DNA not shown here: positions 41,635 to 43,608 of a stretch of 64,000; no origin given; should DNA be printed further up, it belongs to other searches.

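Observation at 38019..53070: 15-kb co-directional locus coupling three non-Pyl MttB-family methyltransferases, a corrinoid protein and a pterin methyltransferase to an Opp/Dpp-type importer, an S9 peptidase and an M20 amidohydrolase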

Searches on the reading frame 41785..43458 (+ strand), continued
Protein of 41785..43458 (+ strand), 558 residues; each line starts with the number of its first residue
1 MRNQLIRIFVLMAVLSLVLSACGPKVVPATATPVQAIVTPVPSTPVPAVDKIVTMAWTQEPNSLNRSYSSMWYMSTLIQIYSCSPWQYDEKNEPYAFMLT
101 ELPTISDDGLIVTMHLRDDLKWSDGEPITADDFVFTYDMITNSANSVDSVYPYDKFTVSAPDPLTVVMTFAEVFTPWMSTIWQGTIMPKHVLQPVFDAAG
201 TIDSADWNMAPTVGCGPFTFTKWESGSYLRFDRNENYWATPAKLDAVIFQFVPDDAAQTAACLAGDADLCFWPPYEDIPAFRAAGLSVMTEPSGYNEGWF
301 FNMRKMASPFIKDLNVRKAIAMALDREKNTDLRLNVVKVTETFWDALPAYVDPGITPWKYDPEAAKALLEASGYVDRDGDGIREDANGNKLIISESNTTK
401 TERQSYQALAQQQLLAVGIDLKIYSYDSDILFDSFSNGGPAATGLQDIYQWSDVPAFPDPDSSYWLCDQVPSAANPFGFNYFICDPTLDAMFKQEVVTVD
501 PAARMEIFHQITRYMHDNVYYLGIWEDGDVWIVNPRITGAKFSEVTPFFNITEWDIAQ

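Call 69: find_related_loci(query=A2, collection=metagenome_contigs, flank=10000)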
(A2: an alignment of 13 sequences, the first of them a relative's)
Query A2 (604 aa) in metagenome_contigs; peptide patterns used: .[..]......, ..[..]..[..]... (x = any residue, [..] = any of these).
406 stretches matched a pattern; 380 encode a relative of the query (tblastn E <= 1e-3); the best 80 are kept; 80 distinct loci.
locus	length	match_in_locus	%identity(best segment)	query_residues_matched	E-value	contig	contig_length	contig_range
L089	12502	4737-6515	88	1-602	0e+0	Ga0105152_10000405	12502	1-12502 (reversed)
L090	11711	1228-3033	86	1-602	0e+0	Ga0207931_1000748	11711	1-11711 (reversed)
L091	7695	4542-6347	85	1-602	0e+0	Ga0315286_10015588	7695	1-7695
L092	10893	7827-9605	84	1-602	0e+0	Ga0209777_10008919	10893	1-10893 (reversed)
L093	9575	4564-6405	83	1-602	0e+0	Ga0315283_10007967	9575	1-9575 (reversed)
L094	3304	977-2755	81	1-602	0e+0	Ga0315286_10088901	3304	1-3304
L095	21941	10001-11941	77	1-604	0e+0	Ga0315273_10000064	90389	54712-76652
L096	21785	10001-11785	82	1-604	0e+0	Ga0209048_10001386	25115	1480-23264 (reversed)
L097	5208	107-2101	87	15-602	0e+0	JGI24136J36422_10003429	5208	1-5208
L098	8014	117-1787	86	15-602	0e+0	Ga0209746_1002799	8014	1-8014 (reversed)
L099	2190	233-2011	81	1-602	0e+0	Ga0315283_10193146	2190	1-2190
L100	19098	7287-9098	79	1-604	0e+0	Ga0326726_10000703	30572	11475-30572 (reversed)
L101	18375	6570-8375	79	1-602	0e+0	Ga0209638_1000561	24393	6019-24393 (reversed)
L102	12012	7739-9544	79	1-602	0e+0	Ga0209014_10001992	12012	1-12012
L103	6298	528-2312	75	1-604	0e+0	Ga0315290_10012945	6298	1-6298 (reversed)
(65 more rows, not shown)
